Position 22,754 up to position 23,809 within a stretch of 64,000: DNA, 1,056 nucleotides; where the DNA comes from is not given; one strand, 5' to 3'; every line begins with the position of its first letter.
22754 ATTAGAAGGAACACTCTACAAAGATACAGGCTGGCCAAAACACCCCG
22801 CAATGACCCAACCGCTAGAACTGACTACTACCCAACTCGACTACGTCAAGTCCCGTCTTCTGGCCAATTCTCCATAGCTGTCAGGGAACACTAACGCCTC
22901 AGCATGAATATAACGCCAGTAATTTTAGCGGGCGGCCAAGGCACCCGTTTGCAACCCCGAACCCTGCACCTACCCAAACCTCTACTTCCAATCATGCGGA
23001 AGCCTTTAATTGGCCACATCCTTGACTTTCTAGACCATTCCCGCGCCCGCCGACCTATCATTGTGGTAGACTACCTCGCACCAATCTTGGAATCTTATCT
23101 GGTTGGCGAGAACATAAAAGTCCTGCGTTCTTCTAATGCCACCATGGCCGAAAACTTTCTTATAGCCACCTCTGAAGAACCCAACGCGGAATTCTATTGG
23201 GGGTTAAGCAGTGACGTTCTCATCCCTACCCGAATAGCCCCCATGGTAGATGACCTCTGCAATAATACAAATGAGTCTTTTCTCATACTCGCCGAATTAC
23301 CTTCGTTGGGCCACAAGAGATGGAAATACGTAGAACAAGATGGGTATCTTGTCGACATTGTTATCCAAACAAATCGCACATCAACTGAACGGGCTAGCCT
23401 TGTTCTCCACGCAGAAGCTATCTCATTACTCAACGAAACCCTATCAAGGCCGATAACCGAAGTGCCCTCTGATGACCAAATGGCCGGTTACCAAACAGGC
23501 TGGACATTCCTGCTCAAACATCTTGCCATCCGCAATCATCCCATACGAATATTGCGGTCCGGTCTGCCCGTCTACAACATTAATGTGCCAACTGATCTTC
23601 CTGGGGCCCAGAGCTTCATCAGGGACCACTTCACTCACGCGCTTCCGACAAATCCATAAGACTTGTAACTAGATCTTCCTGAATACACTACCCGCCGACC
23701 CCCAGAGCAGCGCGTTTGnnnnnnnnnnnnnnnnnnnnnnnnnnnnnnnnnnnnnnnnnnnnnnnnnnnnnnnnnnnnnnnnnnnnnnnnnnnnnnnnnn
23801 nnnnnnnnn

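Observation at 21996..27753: Low-GC 5.7 kb island at the 3' end of tRNA-Val encoding an unassigned HIT / NTP-transferase / methyltransferase / glycerate-kinase::HAD / RHH gene set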

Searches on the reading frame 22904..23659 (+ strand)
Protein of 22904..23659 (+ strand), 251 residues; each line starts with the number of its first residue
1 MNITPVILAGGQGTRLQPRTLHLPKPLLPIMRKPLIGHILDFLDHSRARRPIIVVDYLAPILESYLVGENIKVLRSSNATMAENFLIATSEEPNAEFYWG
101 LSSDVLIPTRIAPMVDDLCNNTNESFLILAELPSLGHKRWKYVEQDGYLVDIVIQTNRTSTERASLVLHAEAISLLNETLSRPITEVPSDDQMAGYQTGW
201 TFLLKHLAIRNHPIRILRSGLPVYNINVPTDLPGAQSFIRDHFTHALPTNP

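Call 4: search_protein_families(library=pfam, proteins=[window:22904-23659:+], max_evalue=0.01)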
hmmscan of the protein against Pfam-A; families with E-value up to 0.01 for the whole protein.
window:22904-23659:+ (251 aa): 2 families
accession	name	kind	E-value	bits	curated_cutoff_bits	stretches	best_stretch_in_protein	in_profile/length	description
PF00483.29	NTP_transferase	-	3.1e-11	43.8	21.2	1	5-119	2-125/245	Nucleotidyl transferase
PF12804.13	NTP_transf_3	-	9.5e-07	29.6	27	1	6-77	2-66/160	MobA-like NTP transferase domain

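Call 5: search_protein_families(library=ncbifam, proteins=[window:22904-23659:+], max_evalue=0.01)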
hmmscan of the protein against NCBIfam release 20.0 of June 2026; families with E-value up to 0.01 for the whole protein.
window:22904-23659:+ (251 aa): 29 families (the best 25 are shown)
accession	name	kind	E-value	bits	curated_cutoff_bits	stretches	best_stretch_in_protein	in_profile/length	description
TIGR03992.1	Arch_glmU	subfamily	2.4e-11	43.2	292.1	1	5-67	3-65/393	bifunctional sugar-1-phosphate nucleotidylyltransferase/acetyltransferase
NF045761.1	NAMPUrTaseMurU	equivalog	4.7e-10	39.7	250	1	6-66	4-64/226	N-acetylmuramate alpha-1-phosphate uridylyltransferase MurU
NF052502.1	man1P_GTase_Rv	exception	1.6e-09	37.1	440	1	6-66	4-64/352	mannose-1-phosphate guanylyltransferase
NF041313.1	UDPGP_AglF_Halo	equivalog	1.7e-09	37.5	400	1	5-65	3-64/234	UTP--glucose-1-phosphate uridylyltransferase AglF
NF049965.1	GlMnHpPGnyltfHddC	equivalog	8e-08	32.2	300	1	6-68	4-66/221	D-glycero-D-manno-heptose 1-phosphate guanosyltransferase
TIGR02623.1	G1P_cyt_trans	equivalog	1.1e-07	31.6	300.25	1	5-72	3-70/255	glucose-1-phosphate cytidylyltransferase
NF041173.1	Sug_nt_acttase_Thmprot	equivalog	1.9e-07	30.4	600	1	6-57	4-55/405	bifunctional sugar-1-phosphate nucleotidylyltransferase/acetyltransferase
TIGR00454.1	TIGR00454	hypoth_equivalog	3e-07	30.5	174.7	1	6-107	4-101/183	TIGR00454 family protein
TIGR01208.1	rmlA_long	equivalog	2e-06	27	320.25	1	6-57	3-54/353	glucose-1-phosphate thymidylyltransferase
NF045697.1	MurNAcPUrMurU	equivalog_domain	2.1e-06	27.3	370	1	6-70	1-65/229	N-acetylmuramate alpha-1-phosphate uridylyltransferase MurU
TIGR01207.1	rmlA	equivalog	2.6e-06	26.8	360.65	1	6-46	3-43/286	glucose-1-phosphate thymidylyltransferase RfbA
TIGR01173.1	glmU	equivalog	2.7e-06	26.5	366.85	1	6-77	4-72/452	bifunctional UDP-N-acetylglucosamine diphosphorylase/glucosamine-1-phosphate N-acetyltransferase GlmU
NF045495.1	AdoCbiPCobY_Meth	equivalog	3.2e-06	26.8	250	1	6-67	4-62/195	adenosylcobinamide-phosphate guanylyltransferase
NF012024.0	PRK15480.1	equivalog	1.4e-05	24.3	588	1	6-48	7-49/292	glucose-1-phosphate thymidylyltransferase RfbA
TIGR01099.1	galU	equivalog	4.2e-05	23.2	326.8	1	6-41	5-40/261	UTP--glucose-1-phosphate uridylyltransferase GalU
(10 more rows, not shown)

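Call 14: search_protein_families(library=padloc, proteins=[window:22904-23659:+], max_evalue=0.1)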
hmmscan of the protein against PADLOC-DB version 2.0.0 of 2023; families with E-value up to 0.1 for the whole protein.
window:22904-23659:+ (251 aa): 0 families

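Call 15: search_protein_families(library=phrogs, proteins=[window:22904-23659:+], max_evalue=0.1)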
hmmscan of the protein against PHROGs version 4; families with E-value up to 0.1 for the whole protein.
window:22904-23659:+ (251 aa): 3 families
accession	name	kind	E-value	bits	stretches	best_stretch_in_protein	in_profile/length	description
phrog_3980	-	unknown function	2e-11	44.2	1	6-152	6-159/495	-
phrog_4098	-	unknown function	0.0013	18.3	1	6-73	5-73/559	-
phrog_35503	-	unknown function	0.032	15.7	1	88-158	35-106/134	-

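Call 18: find_homologous_proteins(query=window:22904-23659:+)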
Query window:22904-23659:+ (251 aa): 39 proteins with E <= 0.001 among 526 candidates.
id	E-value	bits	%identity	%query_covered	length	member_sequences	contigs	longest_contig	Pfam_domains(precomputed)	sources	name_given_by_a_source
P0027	1.4e-153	527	100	94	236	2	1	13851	-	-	-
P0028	5.8e-47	178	40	95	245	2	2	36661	PF00483.30,PF12804.14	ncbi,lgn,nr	ncbi:MAG: NTP transferase domain-containing protein [Thermoanaerobaculia bacterium]|nr:NTP transfera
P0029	1.9e-40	157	34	98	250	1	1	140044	PF00483.30,PF12804.14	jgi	jgi:NDP-sugar pyrophosphorylase family protein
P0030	2.1e-37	147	34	88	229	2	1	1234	-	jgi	-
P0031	1.3e-6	46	49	25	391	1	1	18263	PF00483.30,PF13419.13,PF00702.33,PF08645.18,PF13242.13,PF12804.14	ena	-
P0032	3.3e-6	45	32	52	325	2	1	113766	PF00483.30,PF25084.2,PF12804.14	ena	-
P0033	3.6e-6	44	51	24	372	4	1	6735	PF00483.30,PF00132.31,PF12804.14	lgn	-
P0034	4.7e-6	44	48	25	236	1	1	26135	PF00483.30,PF12804.14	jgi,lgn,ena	-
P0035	1.4e-5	42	45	26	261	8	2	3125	PF00483.30,PF12804.14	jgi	jgi:NDP-sugar pyrophosphorylase family protein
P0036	1.5e-5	42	45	26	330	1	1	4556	PF00483.30,PF00132.31,PF25087.2,PF25084.2,PF24894.2,PF12804.14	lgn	-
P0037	1.6e-5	42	47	26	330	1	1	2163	PF00483.30,PF00132.31,PF25087.2,PF25084.2,PF24894.2,PF12804.14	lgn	-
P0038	1.8e-5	42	48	24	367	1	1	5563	PF00483.30,PF12804.14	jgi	jgi:NDP-mannose synthase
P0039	2.2e-5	42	48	26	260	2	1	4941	PF00483.30,PF12804.14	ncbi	-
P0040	2.3e-5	42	51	24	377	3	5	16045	PF00483.30,PF00132.31,PF25087.2,PF25084.2,PF24894.2,PF12804.14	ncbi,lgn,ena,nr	ncbi:MAG TPA: NDP-sugar synthase [Euzebyales bacterium]|nr:NDP-sugar synthase [Euzebyales bacterium]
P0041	2.6e-5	42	45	25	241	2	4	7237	PF00483.30,PF12804.14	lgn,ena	-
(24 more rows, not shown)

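Call 20: find_encoding_contigs(protein=P0028, flank=10000, max_places=3)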
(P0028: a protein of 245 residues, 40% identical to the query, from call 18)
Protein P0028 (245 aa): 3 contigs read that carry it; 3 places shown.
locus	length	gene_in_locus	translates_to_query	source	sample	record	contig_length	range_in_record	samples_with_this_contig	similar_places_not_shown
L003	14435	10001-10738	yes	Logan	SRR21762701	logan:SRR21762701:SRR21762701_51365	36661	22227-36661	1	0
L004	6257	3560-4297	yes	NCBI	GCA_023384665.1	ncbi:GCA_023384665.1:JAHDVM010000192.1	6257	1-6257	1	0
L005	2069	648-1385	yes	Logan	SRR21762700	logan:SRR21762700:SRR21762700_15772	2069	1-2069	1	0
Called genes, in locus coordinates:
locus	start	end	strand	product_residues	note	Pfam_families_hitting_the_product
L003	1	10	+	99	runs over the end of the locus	-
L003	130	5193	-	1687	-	PF13191:AAA_16 (weak)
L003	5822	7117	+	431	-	-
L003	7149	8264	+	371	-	PF03235:GmrSD_N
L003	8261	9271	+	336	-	PF04607:RelA_SpoT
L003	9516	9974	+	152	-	-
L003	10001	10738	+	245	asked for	PF00483:NTP_transferase, PF12804:NTP_transf_3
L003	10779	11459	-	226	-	PF00753:Lactamase_B, PF13483:Lactamase_B_3, PF12706:Lactamase_B_2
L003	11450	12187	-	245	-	PF13489:Methyltransf_23 (weak), PF01209:Ubie_methyltran (weak), PF13847:Methyltransf_31, PF08241:Methyltransf_11, PF08242:Methyltransf_12, PF13649:Methyltransf_25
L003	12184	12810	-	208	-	PF00702:Hydrolase, PF13419:HAD_2, PF13242:Hydrolase_like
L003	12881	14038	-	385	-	PF02595:Gly_kinase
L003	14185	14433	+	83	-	?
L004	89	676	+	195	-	-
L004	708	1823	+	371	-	PF03235:GmrSD_N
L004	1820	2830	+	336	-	PF04607:RelA_SpoT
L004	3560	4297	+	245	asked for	PF00483:NTP_transferase, PF12804:NTP_transf_3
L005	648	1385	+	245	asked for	PF00483:NTP_transferase, PF12804:NTP_transf_3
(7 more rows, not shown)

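Call 21: find_encoding_contigs(protein=P0029, flank=10000, max_places=3)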
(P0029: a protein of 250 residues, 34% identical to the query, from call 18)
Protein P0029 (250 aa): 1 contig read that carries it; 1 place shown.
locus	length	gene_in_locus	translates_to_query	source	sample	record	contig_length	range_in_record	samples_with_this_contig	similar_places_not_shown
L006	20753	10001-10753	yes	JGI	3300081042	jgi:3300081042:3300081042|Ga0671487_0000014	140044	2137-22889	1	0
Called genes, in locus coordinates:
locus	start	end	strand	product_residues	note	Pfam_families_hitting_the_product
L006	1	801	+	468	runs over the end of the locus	PF08486:SpoIID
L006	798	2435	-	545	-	PF00072:Response_reg (weak), PF19974:TCAD9 (weak), PF01636:APH (weak), PF19974:TCAD9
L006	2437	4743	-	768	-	PF01590:GAF, PF13185:GAF_2, PF01590:GAF, PF13185:GAF_2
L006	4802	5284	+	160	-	-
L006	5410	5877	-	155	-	-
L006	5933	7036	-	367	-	PF01926:MMR_HSR1, PF02421:FeoB_N, PF06071:YchF-GTPase_C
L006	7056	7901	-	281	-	-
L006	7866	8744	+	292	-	-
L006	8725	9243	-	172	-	PF01569:PAP2, PF22778:VCPO_2nd (weak)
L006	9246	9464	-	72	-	-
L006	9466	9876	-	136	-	PF00903:Glyoxalase, PF13468:Glyoxalase_3, PF13669:Glyoxalase_4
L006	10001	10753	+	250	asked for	PF00483:NTP_transferase, PF12804:NTP_transf_3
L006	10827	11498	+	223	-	-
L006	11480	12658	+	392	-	PF02595:Gly_kinase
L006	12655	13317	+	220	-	PF00702:Hydrolase, PF13419:HAD_2, PF13242:Hydrolase_like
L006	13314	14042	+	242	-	PF02353:CMAS (weak), PF13489:Methyltransf_23 (weak), PF08241:Methyltransf_11, PF08242:Methyltransf_12, PF13649:Methyltransf_25, PF13847:Methyltransf_31 (weak)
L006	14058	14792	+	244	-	PF00753:Lactamase_B (weak), PF13483:Lactamase_B_3, PF23023:Anti-Pycsar_Apyc1 (faint), PF12706:Lactamase_B_2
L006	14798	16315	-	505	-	PF13191:AAA_16 (faint), PF00004:AAA, PF17862:AAA_lid_3, PF01434:Peptidase_M41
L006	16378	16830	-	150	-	-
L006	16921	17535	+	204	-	-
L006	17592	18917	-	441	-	PF04389:Peptidase_M28 (weak), PF01546:Peptidase_M20, PF07687:M20_dimer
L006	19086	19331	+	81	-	PF13560:HTH_31 (weak), PF01381:HTH_3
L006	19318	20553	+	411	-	PF13657:Couple_hipA, PF07804:HipA_C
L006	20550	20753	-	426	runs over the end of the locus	PF00268:Ribonuc_red_sm, PF02036:SCP2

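Call 29: search_solved_structures(query=A1, max_evalue=0.01)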
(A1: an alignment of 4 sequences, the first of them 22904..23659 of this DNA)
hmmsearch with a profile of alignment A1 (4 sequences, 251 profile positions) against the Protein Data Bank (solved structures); distinct sequences matched with E-value up to 0.01: 82 (the best 60 are shown).
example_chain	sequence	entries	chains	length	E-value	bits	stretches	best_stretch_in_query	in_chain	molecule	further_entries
1tzf_A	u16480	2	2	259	7.4e-16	61.2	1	3-88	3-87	Glucose-1-phosphate cytidylyltransferase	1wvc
8x7s_B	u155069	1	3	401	9.8e-13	51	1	3-69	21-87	UTP--glucose-1-phosphate uridylyltransferase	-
7x8j_A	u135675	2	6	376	1.8e-12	50.1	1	2-134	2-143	Mannose-1-phosphate guanylyltransferase 1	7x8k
7d72_K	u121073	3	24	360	2.5e-12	49.7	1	4-135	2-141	Mannose-1-phosphate guanyltransferase beta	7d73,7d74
8yre_D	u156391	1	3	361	3.9e-12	49.1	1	4-134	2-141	Mannose-1-phosphate guanylyltransferase 1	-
7whr_B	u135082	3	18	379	4e-12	49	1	3-67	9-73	Nucleotidyl transferase family protein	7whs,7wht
1jyk_A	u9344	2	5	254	7.7e-12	48.1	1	2-61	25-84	CTP:phosphocholine Cytidylyltransferase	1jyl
5xhw_A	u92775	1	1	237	1.6e-11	47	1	6-71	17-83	Putative 6-deoxy-D-mannoheptose pathway protein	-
4y7t_A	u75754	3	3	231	1.7e-11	47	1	4-66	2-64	Nucleotidyl transferase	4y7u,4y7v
6jq8_A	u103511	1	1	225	1.9e-11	46.8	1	6-71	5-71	Putative 6-deoxy-D-mannoheptose pathway protein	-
9y3p_I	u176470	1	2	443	4.5e-10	42.3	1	1-55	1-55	Translation initiation factor eIF2B subunit gamma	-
6caj_J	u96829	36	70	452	4.6e-10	42.2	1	1-55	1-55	Translation initiation factor eIF-2B subunit gamma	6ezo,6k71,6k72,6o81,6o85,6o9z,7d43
8hhd_A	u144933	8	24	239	2.8e-09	39.7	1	3-68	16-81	Nucleotidyl transferase | N-acetylmuramate alpha-1-phosphate uridylyltransferase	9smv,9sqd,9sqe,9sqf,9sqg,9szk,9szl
1fxo_A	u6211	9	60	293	7.7e-09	38.2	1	3-51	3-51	GLUCOSE-1-PHOSPHATE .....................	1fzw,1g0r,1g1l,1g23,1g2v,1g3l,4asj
3zlk_A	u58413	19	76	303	7.7e-09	38.2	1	3-51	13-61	GLUCOSE-1-PHOSPHATE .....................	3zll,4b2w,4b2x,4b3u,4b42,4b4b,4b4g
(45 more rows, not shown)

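Call 39: search_protein_representatives(alignment_id=A1)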
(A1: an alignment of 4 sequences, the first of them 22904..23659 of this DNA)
Query: 4 sequences, 251 profile positions. Proteins with E-value up to 0.001 (for the whole library): 39108; up to 1e-10: 1916; up to 1e-30: 28. The best 150 are listed.
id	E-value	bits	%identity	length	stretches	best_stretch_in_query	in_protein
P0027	8.6e-107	372.3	-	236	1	16-251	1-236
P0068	3.1e-94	331.2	-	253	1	3-243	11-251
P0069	2.0e-83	295.8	-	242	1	1-243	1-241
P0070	3.8e-83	294.8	-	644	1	2-247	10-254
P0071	2.6e-79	282.3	-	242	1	2-243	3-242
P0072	7.0e-77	274.3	-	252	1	1-242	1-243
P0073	8.4e-72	257.7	-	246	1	18-241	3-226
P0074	6.7e-69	248.2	-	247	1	2-241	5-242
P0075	7.4e-65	234.9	-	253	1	2-244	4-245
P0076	8.3e-63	228.2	-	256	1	2-243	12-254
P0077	2.8e-60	219.9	-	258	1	2-239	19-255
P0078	2.9e-59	216.6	-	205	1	49-241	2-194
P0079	8.6e-57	208.5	-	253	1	2-240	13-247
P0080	2.1e-55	203.9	-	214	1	32-242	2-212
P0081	1.6e-50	187.9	-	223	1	18-235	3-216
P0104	3.6e-24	101.6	-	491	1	3-242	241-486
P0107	1.8e-23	99.4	-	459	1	7-239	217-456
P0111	2.9e-21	92.1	-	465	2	4-69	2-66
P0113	4.5e-21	91.5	-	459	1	5-240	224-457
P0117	1.2e-18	83.5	-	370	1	3-241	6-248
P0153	4.5e-15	71.8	-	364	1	6-241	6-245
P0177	1.5e-14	70.1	-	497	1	7-239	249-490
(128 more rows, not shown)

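Call 40: search_protein_families(library=pfam, proteins=[P0070, P0104, P0107, P0113, P0177, P0117, P0153, P0111], max_evalue=0.001)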
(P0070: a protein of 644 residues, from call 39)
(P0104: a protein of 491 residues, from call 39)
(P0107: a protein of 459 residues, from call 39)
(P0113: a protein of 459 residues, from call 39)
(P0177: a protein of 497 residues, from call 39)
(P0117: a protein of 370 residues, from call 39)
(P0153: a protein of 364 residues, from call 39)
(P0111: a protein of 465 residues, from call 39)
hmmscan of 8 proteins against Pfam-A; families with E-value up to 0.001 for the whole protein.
P0070 (644 aa): 3 families
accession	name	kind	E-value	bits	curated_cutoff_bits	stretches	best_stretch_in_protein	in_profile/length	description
PF02595.20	Gly_kinase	-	3.2e-115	385.5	23.3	1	262-631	1-370/372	Glycerate kinase family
PF12804.13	NTP_transf_3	-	9.2e-10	39.4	27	1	14-135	2-120/160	MobA-like NTP transferase domain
PF00483.29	NTP_transferase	-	1.8e-09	38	21.2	1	13-131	2-129/245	Nucleotidyl transferase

P0104 (491 aa): 4 families
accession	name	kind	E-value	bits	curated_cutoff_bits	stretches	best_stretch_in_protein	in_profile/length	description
PF00300.27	His_Phos_1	-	1.6e-36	126.3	21.7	2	88-215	63-188/194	Histidine phosphatase superfamily (branch 1)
PF12804.13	NTP_transf_3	-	1.2e-11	45.5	27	1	244-374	2-124/160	MobA-like NTP transferase domain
PF00483.29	NTP_transferase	-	4.4e-11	43.3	21.2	1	245-375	4-140/245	Nucleotidyl transferase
PF01128.25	IspD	-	0.00013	22.3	27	1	241-293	1-50/221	2-C-methyl-D-erythritol 4-phosphate cytidylyltransferase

P0107 (459 aa): 5 families
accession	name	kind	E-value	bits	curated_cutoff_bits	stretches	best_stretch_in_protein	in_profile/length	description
PF02223.23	Thymidylate_kin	-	9.3e-13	48.7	27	1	5-180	1-176/185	Thymidylate kinase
PF00483.29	NTP_transferase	-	9.1e-10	39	21.2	1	219-343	6-135/245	Nucleotidyl transferase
PF01712.25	dNK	-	8.2e-09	36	27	1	3-189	1-192/203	Deoxynucleoside kinase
PF12804.13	NTP_transf_3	-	3.4e-05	24.5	27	1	217-342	3-121/160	MobA-like NTP transferase domain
PF13238.12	AAA_18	-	0.00023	22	29.4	1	3-89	1-79/128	AAA domain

P0113 (459 aa): 3 families
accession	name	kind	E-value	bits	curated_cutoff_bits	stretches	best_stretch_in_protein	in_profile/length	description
PF00300.27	His_Phos_1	-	8.2e-26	91.3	21.7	2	97-212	69-183/194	Histidine phosphatase superfamily (branch 1)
PF00483.29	NTP_transferase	-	4.7e-10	39.9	21.2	1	224-352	2-138/245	Nucleotidyl transferase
PF12804.13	NTP_transf_3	-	4.5e-06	27.4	27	1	224-345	1-116/160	MobA-like NTP transferase domain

P0177 (497 aa): 3 families
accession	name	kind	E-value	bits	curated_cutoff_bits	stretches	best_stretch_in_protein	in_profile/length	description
PF00300.27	His_Phos_1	-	5.3e-33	114.8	21.7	2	96-218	68-188/194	Histidine phosphatase superfamily (branch 1)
PF00483.29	NTP_transferase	-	1.5e-09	38.2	21.2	1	251-400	6-160/245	Nucleotidyl transferase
PF12804.13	NTP_transf_3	-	6.5e-06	26.8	27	1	251-376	5-123/160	MobA-like NTP transferase domain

P0117 (370 aa): 2 families
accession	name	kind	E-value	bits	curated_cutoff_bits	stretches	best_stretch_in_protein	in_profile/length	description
PF00483.29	NTP_transferase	-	9.8e-11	42.1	21.2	1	8-74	2-70/245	Nucleotidyl transferase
PF12804.13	NTP_transf_3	-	7.4e-10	39.7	27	1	8-138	1-128/160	MobA-like NTP transferase domain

P0153 (364 aa): 3 families
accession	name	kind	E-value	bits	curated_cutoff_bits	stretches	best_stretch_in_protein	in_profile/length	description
PF00483.29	NTP_transferase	-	3.6e-10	40.3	21.2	1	7-73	4-73/245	Nucleotidyl transferase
PF12804.13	NTP_transf_3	-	4.3e-10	40.4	27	1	7-127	3-120/160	MobA-like NTP transferase domain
PF01128.25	IspD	-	1.2e-05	25.7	27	1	6-132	4-132/221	2-C-methyl-D-erythritol 4-phosphate cytidylyltransferase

P0111 (465 aa): 3 families
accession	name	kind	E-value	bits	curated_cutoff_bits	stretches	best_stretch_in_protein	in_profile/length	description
PF00483.29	NTP_transferase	-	4e-67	226.8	21.2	2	2-221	1-238/245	Nucleotidyl transferase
PF12804.13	NTP_transf_3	-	1.1e-25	91.2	27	2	3-127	1-121/160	MobA-like NTP transferase domain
PF01128.25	IspD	-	1.3e-10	41.9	27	1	2-56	2-55/221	2-C-methyl-D-erythritol 4-phosphate cytidylyltransferase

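Call 45: find_related_loci(query=A1, collection=genome_contigs, flank=10000)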
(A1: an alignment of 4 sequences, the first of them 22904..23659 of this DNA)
Query A1 (251 aa) in genome_contigs; peptide patterns used: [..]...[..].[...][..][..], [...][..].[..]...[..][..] (x = any residue, [..] = any of these).
44 stretches matched a pattern; 1 encode a relative of the query (tblastn E <= 1e-3); 1 distinct loci.
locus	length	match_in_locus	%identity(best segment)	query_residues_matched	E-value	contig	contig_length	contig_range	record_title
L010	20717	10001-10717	40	2-240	5e-44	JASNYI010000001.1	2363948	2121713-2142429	MAG: Thermoanaerobaculia bacterium isolate ACID-3 HKU-EGSB-ACID-3_1, whole genome shotgun sequence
